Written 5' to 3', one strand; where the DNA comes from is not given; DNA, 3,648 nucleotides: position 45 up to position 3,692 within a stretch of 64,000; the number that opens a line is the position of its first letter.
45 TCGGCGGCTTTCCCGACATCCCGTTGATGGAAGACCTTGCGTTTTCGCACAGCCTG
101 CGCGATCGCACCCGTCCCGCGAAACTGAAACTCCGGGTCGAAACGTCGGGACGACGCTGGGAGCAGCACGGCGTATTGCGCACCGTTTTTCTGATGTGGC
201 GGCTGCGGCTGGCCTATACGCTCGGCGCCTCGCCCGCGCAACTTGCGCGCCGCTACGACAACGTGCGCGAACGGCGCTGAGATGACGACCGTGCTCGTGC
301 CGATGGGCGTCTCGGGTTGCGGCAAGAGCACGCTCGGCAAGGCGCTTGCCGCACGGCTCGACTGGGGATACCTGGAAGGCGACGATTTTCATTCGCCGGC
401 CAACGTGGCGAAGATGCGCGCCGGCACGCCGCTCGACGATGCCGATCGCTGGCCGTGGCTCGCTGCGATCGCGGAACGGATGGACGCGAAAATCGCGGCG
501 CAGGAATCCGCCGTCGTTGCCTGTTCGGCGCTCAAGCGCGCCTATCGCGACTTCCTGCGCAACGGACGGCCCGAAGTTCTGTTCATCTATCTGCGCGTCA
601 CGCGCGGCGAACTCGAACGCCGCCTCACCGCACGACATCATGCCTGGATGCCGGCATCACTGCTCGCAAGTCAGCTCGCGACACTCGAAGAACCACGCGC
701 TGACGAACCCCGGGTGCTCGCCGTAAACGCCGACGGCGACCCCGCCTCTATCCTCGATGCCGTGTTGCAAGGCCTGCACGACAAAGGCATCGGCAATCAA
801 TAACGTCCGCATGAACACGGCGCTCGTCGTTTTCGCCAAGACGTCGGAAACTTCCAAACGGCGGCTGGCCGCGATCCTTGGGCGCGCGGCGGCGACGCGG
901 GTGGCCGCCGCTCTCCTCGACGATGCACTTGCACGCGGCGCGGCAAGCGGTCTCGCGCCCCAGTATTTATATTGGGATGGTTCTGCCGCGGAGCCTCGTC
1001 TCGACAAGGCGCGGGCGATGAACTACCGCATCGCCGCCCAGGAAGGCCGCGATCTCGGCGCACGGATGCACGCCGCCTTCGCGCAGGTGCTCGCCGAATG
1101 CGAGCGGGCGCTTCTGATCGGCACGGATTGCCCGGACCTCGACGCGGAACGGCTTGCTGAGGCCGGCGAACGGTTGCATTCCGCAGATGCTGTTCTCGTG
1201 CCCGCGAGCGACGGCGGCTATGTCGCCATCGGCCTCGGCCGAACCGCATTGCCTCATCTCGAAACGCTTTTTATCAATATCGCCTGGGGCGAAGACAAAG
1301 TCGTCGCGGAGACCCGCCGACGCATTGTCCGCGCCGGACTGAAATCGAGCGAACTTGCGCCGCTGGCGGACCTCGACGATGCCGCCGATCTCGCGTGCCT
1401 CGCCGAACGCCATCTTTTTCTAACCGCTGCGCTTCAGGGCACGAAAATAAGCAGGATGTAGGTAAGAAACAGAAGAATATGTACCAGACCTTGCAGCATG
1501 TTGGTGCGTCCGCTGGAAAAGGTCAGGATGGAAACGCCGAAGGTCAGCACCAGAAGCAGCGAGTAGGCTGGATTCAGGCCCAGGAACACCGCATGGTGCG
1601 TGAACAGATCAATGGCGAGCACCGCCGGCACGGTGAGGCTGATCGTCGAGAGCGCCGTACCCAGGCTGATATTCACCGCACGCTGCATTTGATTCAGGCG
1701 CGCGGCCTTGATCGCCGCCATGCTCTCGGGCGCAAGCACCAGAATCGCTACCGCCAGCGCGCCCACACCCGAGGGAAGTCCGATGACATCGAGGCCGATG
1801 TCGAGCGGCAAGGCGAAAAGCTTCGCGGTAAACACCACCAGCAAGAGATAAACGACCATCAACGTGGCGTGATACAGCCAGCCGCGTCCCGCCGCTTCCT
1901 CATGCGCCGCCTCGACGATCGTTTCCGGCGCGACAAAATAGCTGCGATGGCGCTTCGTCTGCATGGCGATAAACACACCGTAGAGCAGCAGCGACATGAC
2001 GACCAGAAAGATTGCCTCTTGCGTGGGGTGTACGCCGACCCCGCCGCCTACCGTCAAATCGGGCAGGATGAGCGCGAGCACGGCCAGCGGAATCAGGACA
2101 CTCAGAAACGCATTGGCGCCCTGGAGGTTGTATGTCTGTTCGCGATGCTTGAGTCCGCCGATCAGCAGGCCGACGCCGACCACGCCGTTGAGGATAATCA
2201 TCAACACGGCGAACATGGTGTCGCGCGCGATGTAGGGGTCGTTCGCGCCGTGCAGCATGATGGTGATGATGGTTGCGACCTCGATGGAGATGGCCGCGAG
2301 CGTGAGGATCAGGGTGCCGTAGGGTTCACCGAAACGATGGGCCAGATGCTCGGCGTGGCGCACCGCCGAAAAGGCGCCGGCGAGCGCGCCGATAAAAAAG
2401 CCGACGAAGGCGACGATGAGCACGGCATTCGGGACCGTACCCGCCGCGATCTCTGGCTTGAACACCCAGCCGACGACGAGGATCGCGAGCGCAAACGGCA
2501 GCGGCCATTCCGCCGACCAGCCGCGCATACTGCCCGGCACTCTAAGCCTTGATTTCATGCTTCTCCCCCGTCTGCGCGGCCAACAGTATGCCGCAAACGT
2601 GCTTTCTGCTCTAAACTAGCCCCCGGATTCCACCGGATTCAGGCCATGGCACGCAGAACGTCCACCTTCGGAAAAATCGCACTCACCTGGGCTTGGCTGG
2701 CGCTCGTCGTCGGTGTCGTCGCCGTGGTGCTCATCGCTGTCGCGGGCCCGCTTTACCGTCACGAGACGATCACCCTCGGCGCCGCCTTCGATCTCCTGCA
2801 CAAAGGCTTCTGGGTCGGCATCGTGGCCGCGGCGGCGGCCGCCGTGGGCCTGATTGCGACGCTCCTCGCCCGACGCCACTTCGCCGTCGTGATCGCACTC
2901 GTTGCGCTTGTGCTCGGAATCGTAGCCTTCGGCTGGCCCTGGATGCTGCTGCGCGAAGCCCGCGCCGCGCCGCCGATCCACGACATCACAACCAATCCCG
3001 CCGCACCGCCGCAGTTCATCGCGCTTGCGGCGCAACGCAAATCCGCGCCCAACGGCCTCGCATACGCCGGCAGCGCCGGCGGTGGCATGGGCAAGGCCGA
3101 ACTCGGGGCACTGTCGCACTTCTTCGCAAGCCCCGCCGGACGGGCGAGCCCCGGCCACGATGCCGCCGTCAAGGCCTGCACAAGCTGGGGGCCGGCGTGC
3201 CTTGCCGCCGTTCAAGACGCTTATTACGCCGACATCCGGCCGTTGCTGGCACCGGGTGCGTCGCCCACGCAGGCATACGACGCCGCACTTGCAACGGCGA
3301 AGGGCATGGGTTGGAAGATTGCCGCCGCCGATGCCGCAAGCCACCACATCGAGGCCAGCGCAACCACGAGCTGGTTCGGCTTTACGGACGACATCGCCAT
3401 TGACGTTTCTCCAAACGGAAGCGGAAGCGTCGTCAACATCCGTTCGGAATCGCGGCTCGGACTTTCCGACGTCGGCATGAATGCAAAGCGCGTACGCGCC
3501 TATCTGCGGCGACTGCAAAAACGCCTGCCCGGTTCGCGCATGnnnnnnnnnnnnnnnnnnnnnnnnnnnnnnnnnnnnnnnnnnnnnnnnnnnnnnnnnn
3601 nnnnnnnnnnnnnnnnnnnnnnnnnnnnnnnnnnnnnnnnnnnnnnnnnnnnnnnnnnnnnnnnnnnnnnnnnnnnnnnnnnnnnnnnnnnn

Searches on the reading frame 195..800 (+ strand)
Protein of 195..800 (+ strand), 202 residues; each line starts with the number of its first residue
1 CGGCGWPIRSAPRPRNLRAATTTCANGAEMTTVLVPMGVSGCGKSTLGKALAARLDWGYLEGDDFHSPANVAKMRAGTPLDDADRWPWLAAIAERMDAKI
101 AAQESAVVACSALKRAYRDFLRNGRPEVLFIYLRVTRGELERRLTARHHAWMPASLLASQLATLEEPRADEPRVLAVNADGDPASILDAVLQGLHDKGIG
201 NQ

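Call 40: search_protein_families(library=pfam, proteins=[window:195-800:+], max_evalue=0.001)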
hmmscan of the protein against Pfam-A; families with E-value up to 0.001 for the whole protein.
window:195-800:+ (202 aa): 3 families
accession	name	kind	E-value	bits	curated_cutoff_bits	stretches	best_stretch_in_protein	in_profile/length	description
PF13671.12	AAA_33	-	6.6e-09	36.6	27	1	34-167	2-143/143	AAA domain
PF01202.28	SKI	-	6e-08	33.4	22.1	1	41-183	2-146/159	Shikimate kinase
PF13238.12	AAA_18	-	7e-05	23.7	29.4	1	37-148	4-112/128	AAA domain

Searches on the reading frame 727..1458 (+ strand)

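Call 40: search_protein_families(library=pfam, proteins=[window:727-1458:+], max_evalue=0.001)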
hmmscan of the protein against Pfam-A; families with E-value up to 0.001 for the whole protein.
window:727-1458:+ (244 aa): 1 family
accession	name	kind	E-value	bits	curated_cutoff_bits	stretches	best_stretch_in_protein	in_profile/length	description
PF09837.15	DUF2064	-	6.4e-28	97.4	25.8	1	70-188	4-119/120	Uncharacterized protein conserved in bacteria (DUF2064)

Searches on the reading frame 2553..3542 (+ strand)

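Call 40: search_protein_families(library=pfam, proteins=[window:2553-3542:+], max_evalue=0.001)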
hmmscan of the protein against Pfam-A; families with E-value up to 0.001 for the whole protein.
window:2553-3542:+ (330 aa): 1 family
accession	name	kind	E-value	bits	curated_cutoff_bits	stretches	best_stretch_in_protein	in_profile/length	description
PF07386.16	DUF1499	-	4.4e-22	79.1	22.6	1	145-321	2-114/114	Protein of unknown function (DUF1499)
